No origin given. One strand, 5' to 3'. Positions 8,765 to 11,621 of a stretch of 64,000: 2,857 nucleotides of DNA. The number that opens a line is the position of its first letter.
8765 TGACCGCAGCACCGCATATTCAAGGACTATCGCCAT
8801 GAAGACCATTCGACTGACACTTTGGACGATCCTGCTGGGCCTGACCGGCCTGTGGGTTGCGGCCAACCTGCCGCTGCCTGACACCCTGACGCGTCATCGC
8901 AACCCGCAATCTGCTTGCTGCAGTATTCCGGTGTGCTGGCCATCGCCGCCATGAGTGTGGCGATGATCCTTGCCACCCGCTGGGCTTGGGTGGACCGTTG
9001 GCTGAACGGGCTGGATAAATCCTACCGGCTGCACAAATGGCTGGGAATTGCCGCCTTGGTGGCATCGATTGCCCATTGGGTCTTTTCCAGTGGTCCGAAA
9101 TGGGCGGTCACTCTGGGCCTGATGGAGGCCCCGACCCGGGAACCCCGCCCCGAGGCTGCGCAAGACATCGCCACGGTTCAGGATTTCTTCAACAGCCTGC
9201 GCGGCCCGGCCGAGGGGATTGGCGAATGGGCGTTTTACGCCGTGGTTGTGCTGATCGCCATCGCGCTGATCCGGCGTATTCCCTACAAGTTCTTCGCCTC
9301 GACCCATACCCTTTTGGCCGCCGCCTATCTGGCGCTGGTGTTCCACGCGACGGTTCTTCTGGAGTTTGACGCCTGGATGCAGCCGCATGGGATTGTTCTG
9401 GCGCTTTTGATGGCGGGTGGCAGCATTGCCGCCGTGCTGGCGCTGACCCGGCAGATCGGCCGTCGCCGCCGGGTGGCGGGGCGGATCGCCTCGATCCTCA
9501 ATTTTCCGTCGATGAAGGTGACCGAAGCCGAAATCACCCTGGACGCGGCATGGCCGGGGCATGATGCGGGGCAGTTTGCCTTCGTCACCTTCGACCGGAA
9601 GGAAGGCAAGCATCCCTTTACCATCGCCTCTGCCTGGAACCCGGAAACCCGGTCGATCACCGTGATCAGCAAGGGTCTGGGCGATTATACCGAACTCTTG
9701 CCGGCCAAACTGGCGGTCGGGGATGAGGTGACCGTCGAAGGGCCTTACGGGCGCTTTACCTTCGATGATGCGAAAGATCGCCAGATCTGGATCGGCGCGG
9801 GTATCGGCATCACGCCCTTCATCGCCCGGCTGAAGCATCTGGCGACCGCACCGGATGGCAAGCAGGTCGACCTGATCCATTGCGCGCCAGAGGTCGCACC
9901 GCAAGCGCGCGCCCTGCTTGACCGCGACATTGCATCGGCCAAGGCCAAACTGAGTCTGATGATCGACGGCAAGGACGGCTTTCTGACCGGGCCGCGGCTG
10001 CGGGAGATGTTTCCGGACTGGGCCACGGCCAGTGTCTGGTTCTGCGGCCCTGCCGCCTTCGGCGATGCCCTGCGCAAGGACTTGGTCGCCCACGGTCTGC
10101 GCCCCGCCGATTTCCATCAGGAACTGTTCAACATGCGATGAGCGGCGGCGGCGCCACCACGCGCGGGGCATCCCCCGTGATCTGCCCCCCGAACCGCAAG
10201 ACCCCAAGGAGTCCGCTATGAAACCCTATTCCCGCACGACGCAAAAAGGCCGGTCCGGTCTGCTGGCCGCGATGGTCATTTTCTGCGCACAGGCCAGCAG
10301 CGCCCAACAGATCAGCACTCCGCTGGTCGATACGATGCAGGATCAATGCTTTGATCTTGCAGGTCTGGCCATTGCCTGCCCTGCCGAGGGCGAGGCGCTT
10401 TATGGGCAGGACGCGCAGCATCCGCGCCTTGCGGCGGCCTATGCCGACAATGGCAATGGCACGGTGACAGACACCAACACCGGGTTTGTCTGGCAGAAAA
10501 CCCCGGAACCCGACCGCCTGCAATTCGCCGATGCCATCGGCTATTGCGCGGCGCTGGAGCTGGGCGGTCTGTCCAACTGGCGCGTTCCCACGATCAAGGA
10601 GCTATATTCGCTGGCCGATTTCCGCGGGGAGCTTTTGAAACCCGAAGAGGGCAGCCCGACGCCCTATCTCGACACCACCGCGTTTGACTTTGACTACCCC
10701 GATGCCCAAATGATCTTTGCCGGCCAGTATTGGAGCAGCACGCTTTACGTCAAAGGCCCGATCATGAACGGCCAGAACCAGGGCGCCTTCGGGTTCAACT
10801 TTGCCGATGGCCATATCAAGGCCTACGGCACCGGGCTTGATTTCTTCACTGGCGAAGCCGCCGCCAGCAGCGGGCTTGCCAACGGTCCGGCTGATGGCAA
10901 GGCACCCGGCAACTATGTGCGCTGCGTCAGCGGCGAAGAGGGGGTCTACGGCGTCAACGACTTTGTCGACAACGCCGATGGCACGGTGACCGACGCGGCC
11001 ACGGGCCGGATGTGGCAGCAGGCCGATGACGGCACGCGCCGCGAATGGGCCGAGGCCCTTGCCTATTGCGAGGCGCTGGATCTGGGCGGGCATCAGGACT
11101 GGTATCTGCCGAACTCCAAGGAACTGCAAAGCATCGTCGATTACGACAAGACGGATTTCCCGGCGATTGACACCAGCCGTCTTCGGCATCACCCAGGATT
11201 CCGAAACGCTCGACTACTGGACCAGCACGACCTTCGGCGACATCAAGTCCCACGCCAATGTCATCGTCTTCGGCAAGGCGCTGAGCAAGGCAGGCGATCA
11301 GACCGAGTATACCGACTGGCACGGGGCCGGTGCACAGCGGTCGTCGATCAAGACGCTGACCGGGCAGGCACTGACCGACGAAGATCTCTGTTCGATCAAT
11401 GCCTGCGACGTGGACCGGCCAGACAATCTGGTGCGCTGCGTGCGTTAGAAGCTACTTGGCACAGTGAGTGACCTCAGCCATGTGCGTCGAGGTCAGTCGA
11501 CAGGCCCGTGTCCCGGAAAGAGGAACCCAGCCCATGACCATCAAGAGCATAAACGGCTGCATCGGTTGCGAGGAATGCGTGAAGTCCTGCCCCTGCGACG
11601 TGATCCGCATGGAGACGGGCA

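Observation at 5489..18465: tni operon split by 12,970 bp of cargo, with the cargo bounded by two related TGTCG-hairpin motifs and a third transposon-end-like site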

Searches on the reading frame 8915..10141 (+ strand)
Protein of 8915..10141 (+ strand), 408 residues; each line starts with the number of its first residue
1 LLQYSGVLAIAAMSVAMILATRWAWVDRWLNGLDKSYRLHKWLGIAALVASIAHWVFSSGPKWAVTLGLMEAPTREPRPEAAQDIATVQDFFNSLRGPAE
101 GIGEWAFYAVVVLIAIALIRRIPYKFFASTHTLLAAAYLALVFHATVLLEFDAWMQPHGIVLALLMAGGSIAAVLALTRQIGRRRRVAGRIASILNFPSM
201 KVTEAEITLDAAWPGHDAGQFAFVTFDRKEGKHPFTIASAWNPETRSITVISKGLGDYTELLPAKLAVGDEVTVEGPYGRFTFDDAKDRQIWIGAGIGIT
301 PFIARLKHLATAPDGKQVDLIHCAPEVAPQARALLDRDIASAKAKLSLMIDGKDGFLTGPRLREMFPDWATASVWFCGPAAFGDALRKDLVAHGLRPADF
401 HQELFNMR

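Call 4: search_protein_families(library=pfam, proteins=[window:8915-10141:+])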
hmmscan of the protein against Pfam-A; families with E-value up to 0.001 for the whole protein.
window:8915-10141:+ (408 aa): 2 families
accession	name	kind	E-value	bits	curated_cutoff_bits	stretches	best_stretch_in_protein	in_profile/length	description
PF01794.25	Ferric_reduct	-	1.2e-17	64.5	28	1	5-142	1-121/121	Ferric reductase like transmembrane component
PF08022.18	FAD_binding_8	-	2.3e-05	24.9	22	1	217-280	31-107/109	FAD-binding domain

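Call 25: search_protein_families(library=ncbifam, proteins=[window:8915-10141:+], max_evalue=0.01)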
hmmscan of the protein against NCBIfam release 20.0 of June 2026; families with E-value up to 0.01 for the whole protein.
window:8915-10141:+ (408 aa): 16 families
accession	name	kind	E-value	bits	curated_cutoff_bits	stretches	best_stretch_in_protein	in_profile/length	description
NF009805.0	PRK13289.1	equivalog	1.9e-17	63.3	432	1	215-406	184-393/399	NO-inducible flavohemoprotein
NF040810.1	BenC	equivalog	2.2e-13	50.1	430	1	203-406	120-331/333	benzoate 1,2-dioxygenase electron transfer component BenC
NF058606.1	GlBtMonoRdsGbcB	equivalog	2.6e-13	49.6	500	1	233-406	62-248/362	glycine betaine monooxygenase reductase subunit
NF007964.0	PRK10684.1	equivalog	1.8e-11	43.6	383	1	216-406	37-238/333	NADH oxidoreductase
TIGR02160.1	PA_CoA_Oxy5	hypoth_equivalog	4.3e-10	38.9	420.8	1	225-323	44-145/352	1,2-phenylacetyl-CoA epoxidase subunit PaaE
NF004862.0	PRK06222.1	subfamily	1.3e-09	38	220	1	215-324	27-133/281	sulfide/dihydroorotate dehydrogenase-like FAD/NAD-binding protein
NF000796.0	PRK00054.1-1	equivalog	1.8e-09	37.2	224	1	207-379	21-178/254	dihydroorotate dehydrogenase electron transfer subunit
NF009414.0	PRK12778.1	equivalog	3e-07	29.1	1103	1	216-351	28-157/752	bifunctional dihydroorotate dehydrogenase B NAD binding subunit/NADPH-dependent glutamate synthase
NF045803.1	MethMoxFADbindMmoC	equivalog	5.5e-06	25.4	500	1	217-321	141-247/343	aromatic/alkene monooxygenase hydroxylase FAD-binding subunit MmoC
NF000798.0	PRK00054.1-3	equivalog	5.9e-06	26.1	219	1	217-316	32-126/244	dihydroorotate dehydrogenase electron transfer subunit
NF008822.0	PRK11872.1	equivalog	6.1e-05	22.2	402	1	219-403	140-333/341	anthranilate 1,2-dioxygenase electron transfer component AntC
TIGR01941.1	nqrF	equivalog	0.00013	21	295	1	266-308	249-291/405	NADH:ubiquinone reductase (Na(+)-transporting) subunit F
NF006220.0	PRK08345.1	subfamily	0.0006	19.1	395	1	216-308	43-134/294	cytochrome-c3 hydrogenase subunit gamma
NF000797.0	PRK00054.1-2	equivalog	0.0013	18.1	270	1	227-311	55-140/267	dihydroorotate dehydrogenase electron transfer subunit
NF005963.0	PRK08051.1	equivalog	0.002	17.4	230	1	215-300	30-116/233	NAD(P)H-flavin reductase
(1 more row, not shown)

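Call 93: find_homologous_proteins(query=window:8915-10141:+, max_evalue=1e-20)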
Query window:8915-10141:+ (408 aa): 4199 proteins with E <= 1e-20 among 8000 candidates; the best 120 are listed.
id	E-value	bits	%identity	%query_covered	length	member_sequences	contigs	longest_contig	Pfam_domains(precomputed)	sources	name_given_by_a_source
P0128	9.4e-263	889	100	96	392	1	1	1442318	PF01794.26,PF08022.19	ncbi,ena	-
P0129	1.3e-225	767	84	97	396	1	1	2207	PF01794.26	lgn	-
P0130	1.6e-213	727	80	97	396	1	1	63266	PF01794.26,PF08022.19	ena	-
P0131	1.2e-211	721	77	100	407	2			PF01794.26,PF08022.19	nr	nr:ferric reductase-like transmembrane domain-containing protein [Frigidibacter sp. ROC022]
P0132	3.4e-209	713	77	100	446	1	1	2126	PF01794.26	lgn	-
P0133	1.8e-208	711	76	100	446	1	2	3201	PF01794.26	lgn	-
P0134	9.6e-198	675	71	100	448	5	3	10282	PF01794.26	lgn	-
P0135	4.1e-197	673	72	100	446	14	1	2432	PF01794.26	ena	-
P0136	2.8e-196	671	72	100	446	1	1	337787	PF01794.26,PF08022.19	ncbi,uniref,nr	ncbi:ferric reductase-like transmembrane domain-containing protein [uncultured Marivita sp.]|uniref:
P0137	1.4e-195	668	72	100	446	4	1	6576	PF01794.26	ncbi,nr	ncbi:MAG: ferric reductase-like transmembrane domain-containing protein [Rhodobacteraceae bacterium]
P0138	1.8e-195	668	71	100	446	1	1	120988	PF01794.26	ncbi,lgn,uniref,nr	ncbi:ferric reductase-like transmembrane domain-containing protein [Pseudooceanicola sp.]|uniref:fer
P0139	1.8e-195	668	71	100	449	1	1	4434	PF01794.26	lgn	-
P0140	6.0e-195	666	71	100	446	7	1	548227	PF01794.26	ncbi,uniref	ncbi:ferric reductase-like transmembrane domain-containing protein [Yoonia sp.]|uniref:ferredoxin re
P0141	6.6e-195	666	71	100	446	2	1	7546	PF01794.26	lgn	-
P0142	7.6e-194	663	71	100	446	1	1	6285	PF01794.26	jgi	jgi:predicted ferric reductase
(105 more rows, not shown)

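Call 94: find_encoding_contigs(protein=P0130, flank=10000, max_places=1)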
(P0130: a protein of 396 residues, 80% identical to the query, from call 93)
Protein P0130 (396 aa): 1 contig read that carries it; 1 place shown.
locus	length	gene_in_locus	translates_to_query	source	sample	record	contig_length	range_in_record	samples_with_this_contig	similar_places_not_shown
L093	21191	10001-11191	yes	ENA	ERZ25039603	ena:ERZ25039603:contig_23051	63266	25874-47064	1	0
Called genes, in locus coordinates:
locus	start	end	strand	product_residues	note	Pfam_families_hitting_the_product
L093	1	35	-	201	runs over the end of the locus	PF00015:MCPsignal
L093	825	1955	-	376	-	PF00672:HAMP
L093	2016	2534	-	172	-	-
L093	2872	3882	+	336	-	PF00535:Glycos_transf_2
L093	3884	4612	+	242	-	PF13489:Methyltransf_23, PF08241:Methyltransf_11, PF08242:Methyltransf_12 (weak), PF13649:Methyltransf_25 (weak)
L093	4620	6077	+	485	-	PF04138:GtrA_DPMS_TM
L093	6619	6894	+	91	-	PF12840:HTH_20, PF01022:HTH_5, PF13601:HTH_34 (weak)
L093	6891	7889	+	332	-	PF03773:ArsP_1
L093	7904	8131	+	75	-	PF13192:Thioredoxin_3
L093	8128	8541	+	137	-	PF02566:OsmC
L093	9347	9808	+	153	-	-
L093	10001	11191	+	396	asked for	PF01794:Ferric_reduct, PF08022:FAD_binding_8 (weak)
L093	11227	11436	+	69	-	PF13237:Fer4_10 (faint), PF14697:Fer4_21, PF00037:Fer4 (faint), PF12838:Fer4_7 (weak), PF13187:Fer4_9 (weak), PF13484:Fer4_16 (faint)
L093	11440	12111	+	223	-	PF01794:Ferric_reduct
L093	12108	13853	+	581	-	PF00890:FAD_binding_2, PF03486:HI0933_like (weak), PF07992:Pyr_redox_2 (faint), PF12831:FAD_oxidored, PF02910:Succ_DH_flav_C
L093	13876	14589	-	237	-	PF03358:FMN_red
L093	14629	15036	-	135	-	PF03960:ArsC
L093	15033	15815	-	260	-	PF01758:SBF, PF13593:SBF_like (weak)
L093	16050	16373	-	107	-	PF01022:HTH_5, PF12840:HTH_20 (weak), PF13412:HTH_24 (weak)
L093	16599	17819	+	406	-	PF00586:AIRS, PF02769:AIRS_C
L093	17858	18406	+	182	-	PF00551:Formyl_trans_N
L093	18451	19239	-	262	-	PF00378:ECH_1, PF16113:ECH_2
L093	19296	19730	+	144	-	PF03061:4HBT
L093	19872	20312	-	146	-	-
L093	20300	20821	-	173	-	-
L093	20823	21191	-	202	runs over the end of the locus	-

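Call 95: find_encoding_contigs(protein=P0136, flank=10000, max_places=1)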
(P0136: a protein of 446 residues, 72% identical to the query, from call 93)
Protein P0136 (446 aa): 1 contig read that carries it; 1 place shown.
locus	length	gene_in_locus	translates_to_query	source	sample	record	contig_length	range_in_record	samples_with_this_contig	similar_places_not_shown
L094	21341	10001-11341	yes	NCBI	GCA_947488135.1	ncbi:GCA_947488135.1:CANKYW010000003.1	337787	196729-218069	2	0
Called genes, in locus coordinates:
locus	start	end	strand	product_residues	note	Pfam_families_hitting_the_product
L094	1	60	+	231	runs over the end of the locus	PF00119:ATP-synt_A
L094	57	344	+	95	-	PF00137:ATP-synt_C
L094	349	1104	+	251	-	PF00430:ATP-synt_B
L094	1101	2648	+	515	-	PF02874:ATP-synt_ab_N, PF00006:ATP-synt_ab, PF00306:ATP-synt_ab_C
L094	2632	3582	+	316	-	PF00231:ATP-synt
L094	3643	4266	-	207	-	PF00027:cNMP_binding, PF13545:HTH_Crp_2, PF00325:Crp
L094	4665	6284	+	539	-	PF13428:TPR_14 (faint), PF21033:RMD1-3 (faint), PF13414:TPR_11 (faint), PF13431:TPR_17 (faint), PF07719:TPR_2 (faint), PF13432:TPR_16 (faint), PF14559:TPR_19 (weak)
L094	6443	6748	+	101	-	-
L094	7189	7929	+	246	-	-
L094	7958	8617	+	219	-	-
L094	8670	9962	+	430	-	PF07603:Lcl_C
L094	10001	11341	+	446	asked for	PF01794:Ferric_reduct, PF08022:FAD_binding_8 (weak)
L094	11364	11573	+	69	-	PF13237:Fer4_10 (faint), PF14697:Fer4_21, PF00037:Fer4 (faint), PF12838:Fer4_7 (weak), PF13187:Fer4_9 (weak), PF13484:Fer4_16 (faint)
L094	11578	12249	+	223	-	PF01794:Ferric_reduct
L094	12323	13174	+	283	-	-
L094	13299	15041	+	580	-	PF00890:FAD_binding_2, PF01266:DAO (faint), PF03486:HI0933_like (weak), PF07992:Pyr_redox_2 (faint), PF12831:FAD_oxidored, PF02910:Succ_DH_flav_C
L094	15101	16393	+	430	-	PF00884:Sulfatase, PF16347:SGSH_C (weak)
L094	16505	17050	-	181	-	PF13833:EF-hand_8 (faint), PF13202:EF-hand_5 (faint), PF00036:EF-hand_1 (faint), PF13405:EF-hand_6 (faint), PF13499:EF-hand_7 (faint)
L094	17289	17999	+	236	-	PF00072:Response_reg, PF00486:Trans_reg_C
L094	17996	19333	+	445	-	PF00672:HAMP, PF00512:HisKA (weak), PF02518:HATPase_c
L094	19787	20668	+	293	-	-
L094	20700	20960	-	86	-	PF10073:GapR_DNA-bd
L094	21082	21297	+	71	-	-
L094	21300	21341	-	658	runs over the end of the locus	PF00378:ECH_1, PF16113:ECH_2, PF02737:3HCDH_N (faint), PF00725:3HCDH (weak)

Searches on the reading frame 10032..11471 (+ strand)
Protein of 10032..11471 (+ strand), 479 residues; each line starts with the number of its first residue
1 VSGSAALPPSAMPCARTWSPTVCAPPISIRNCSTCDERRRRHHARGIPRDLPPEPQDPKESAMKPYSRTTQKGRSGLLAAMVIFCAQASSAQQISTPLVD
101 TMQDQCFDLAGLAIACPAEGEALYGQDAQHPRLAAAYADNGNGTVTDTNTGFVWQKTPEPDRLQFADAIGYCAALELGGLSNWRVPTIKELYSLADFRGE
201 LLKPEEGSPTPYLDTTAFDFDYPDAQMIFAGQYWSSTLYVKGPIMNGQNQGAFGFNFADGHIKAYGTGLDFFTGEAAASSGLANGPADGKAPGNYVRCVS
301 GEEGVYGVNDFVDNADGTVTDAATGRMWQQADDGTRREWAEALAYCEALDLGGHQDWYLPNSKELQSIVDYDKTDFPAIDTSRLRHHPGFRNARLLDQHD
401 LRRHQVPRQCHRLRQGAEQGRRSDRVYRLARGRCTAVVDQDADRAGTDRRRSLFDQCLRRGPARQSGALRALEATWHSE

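Call 4: search_protein_families(library=pfam, proteins=[window:10032-11471:+])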
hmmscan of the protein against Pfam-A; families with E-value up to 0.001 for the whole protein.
window:10032-11471:+ (479 aa): 1 family
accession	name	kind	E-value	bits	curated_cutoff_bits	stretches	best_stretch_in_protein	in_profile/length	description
PF07603.17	Lcl_C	-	1.6e-37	128.8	34.9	2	143-265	1-105/117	Lcl C-terminal domain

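Call 25: search_protein_families(library=ncbifam, proteins=[window:10032-11471:+], max_evalue=0.01)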
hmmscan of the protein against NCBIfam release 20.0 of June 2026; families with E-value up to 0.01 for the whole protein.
window:10032-11471:+ (479 aa): 1 family
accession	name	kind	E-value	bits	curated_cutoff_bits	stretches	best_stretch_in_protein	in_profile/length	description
NF047850.1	Lsa25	exception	2.2e-11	44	260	0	305-334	25-54/207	surface adhesin Lsa25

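Call 56: search_protein_families(library=padloc, proteins=[window:10032-11471:+], max_evalue=0.01)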
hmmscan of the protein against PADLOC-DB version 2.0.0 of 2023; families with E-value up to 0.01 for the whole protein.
window:10032-11471:+ (479 aa): 0 families
